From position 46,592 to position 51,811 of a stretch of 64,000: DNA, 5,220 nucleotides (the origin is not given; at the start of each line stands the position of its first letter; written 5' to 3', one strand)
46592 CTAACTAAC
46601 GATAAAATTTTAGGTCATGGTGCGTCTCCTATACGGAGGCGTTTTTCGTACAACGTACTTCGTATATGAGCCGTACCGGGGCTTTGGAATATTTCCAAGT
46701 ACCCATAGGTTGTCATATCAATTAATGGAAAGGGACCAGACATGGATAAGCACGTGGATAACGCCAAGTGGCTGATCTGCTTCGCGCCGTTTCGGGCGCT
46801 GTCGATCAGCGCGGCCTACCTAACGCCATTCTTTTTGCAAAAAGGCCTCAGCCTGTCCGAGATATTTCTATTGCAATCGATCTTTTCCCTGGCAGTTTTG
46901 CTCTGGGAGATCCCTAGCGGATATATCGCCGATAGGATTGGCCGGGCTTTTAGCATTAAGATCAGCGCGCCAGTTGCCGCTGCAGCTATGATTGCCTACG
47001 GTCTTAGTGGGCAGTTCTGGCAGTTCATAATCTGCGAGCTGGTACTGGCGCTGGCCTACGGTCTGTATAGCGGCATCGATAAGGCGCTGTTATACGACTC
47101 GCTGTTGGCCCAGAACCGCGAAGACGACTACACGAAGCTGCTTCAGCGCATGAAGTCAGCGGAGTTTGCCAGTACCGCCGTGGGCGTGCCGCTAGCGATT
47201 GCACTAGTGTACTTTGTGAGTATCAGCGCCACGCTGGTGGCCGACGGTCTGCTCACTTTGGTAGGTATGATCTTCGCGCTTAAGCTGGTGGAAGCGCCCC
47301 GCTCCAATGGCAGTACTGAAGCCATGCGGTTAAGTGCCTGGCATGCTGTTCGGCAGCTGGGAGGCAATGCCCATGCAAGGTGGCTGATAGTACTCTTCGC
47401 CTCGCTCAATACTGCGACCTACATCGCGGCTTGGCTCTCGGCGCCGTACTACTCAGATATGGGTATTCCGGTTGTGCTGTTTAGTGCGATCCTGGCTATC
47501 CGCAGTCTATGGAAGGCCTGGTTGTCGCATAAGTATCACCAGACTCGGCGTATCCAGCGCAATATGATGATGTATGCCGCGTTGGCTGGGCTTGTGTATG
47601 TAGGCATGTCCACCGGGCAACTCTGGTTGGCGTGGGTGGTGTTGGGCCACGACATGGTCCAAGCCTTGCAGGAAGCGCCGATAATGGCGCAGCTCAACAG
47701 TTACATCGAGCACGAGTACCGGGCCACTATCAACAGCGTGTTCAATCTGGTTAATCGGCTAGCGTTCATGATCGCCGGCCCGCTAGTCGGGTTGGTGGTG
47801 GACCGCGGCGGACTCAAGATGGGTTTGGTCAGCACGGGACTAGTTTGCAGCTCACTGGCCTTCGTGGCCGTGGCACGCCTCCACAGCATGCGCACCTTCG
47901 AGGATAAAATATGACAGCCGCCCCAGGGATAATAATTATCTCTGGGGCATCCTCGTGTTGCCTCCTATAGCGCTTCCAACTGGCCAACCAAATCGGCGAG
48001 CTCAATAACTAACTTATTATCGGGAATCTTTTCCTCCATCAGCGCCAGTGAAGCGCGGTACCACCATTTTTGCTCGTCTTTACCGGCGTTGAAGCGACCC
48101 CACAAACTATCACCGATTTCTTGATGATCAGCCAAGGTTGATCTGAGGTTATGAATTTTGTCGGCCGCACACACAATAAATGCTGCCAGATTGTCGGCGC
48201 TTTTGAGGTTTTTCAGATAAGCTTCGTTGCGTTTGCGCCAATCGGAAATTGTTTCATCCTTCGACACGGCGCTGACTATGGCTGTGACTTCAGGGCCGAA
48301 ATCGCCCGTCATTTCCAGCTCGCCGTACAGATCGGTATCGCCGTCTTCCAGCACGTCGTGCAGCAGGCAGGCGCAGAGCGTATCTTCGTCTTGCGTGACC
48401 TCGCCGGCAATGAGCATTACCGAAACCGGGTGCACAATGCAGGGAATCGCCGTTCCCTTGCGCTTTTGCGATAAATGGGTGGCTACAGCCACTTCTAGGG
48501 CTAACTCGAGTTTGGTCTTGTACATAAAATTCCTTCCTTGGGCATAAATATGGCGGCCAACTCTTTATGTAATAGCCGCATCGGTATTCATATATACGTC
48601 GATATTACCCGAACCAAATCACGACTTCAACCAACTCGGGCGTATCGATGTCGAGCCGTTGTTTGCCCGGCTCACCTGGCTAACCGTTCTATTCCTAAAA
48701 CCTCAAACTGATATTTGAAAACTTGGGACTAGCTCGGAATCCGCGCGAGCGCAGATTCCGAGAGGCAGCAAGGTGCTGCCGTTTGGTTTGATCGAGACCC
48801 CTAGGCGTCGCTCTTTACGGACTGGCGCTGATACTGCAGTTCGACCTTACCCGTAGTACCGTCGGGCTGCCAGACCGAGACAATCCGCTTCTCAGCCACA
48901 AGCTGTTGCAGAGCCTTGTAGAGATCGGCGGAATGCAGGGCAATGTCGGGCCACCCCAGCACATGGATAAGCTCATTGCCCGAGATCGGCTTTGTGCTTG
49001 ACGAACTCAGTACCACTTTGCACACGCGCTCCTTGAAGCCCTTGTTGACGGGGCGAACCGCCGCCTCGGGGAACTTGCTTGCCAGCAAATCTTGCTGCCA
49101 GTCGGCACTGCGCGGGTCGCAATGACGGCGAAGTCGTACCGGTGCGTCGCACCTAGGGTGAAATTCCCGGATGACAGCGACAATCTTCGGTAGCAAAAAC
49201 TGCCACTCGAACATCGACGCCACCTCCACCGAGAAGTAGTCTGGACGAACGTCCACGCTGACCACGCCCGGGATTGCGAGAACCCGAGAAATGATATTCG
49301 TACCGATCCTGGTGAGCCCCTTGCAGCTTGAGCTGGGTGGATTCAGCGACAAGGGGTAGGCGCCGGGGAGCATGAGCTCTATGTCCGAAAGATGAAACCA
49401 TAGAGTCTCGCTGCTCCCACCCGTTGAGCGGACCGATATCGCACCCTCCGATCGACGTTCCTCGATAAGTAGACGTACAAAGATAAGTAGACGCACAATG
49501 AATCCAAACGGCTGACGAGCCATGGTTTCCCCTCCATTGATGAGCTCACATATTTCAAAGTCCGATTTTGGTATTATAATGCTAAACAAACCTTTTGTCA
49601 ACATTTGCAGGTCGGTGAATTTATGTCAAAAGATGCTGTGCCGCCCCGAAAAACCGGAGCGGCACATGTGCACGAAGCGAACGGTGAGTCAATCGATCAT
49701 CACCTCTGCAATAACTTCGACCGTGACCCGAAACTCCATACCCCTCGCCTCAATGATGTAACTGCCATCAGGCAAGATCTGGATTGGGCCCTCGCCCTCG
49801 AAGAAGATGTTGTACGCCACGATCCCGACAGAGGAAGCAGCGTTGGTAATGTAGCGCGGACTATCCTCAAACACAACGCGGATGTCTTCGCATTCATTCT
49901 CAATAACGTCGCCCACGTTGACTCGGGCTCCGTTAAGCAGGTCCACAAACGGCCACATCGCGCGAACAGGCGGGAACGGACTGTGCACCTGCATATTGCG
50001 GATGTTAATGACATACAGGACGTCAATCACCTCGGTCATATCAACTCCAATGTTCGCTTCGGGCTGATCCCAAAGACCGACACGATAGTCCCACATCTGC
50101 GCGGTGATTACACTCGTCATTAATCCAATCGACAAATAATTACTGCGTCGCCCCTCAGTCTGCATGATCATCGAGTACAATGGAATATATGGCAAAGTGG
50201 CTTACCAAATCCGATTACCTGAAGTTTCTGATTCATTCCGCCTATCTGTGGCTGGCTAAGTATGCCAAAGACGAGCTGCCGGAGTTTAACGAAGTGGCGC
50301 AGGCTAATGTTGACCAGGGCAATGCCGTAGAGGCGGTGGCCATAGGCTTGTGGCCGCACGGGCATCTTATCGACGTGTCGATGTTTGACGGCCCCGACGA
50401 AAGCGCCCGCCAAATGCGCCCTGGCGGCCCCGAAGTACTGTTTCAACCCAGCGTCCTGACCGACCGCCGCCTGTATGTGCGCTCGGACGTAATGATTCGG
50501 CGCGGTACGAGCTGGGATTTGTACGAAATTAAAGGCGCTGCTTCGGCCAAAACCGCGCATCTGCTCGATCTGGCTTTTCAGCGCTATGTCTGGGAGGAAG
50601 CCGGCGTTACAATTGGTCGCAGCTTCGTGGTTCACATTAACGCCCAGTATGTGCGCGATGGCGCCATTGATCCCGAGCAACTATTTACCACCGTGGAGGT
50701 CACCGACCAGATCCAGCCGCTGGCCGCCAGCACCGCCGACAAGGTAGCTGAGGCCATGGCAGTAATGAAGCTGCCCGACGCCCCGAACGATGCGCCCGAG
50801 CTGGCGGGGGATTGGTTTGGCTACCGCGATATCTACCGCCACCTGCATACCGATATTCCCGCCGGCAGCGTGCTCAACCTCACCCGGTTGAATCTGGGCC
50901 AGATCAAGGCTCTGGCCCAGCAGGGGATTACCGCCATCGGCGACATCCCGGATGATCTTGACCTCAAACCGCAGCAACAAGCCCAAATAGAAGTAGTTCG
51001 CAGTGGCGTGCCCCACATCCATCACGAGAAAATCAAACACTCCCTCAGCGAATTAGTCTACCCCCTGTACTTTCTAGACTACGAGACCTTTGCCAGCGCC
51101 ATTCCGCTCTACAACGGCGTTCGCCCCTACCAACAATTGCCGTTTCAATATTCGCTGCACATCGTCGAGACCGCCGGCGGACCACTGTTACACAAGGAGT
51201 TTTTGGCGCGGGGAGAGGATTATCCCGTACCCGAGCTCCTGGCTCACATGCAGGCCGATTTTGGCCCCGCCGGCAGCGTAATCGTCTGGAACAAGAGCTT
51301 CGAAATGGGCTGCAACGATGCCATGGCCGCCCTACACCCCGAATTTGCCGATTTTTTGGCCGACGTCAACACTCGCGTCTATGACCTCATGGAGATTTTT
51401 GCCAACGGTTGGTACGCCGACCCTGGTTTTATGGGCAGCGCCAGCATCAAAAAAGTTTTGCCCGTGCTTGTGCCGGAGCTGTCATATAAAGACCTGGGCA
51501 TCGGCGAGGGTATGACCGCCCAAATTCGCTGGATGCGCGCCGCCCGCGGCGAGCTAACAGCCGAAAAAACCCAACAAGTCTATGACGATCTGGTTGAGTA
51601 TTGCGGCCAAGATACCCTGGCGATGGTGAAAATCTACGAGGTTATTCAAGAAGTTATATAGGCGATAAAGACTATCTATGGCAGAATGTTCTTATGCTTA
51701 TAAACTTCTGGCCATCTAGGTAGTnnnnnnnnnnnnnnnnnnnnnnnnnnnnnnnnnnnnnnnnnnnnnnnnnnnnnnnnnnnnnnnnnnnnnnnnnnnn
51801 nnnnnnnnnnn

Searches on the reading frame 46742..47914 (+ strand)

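Call 87: search_protein_families(library=pfam, proteins=[window:46742-47914:+], max_evalue=0.00001)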
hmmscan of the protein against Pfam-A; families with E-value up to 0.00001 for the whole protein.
window:46742-47914:+ (390 aa): 1 family
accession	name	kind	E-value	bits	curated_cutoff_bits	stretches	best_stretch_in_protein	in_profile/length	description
PF07690.21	MFS_1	-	1.4e-17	64.1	33.4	1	22-345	14-346/347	Major Facilitator Superfamily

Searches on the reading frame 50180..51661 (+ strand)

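Call 9: search_protein_families(library=ncbifam, proteins=[window:50180-51661:+], max_evalue=0.00001)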
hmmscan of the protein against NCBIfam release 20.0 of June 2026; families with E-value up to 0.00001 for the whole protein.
window:50180-51661:+ (493 aa): 1 family
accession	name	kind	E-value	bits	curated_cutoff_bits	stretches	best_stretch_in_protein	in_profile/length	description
NF045869.1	UU173_fam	subfamily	4e-12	45.9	225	0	299-332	416-447/650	UU173 family protein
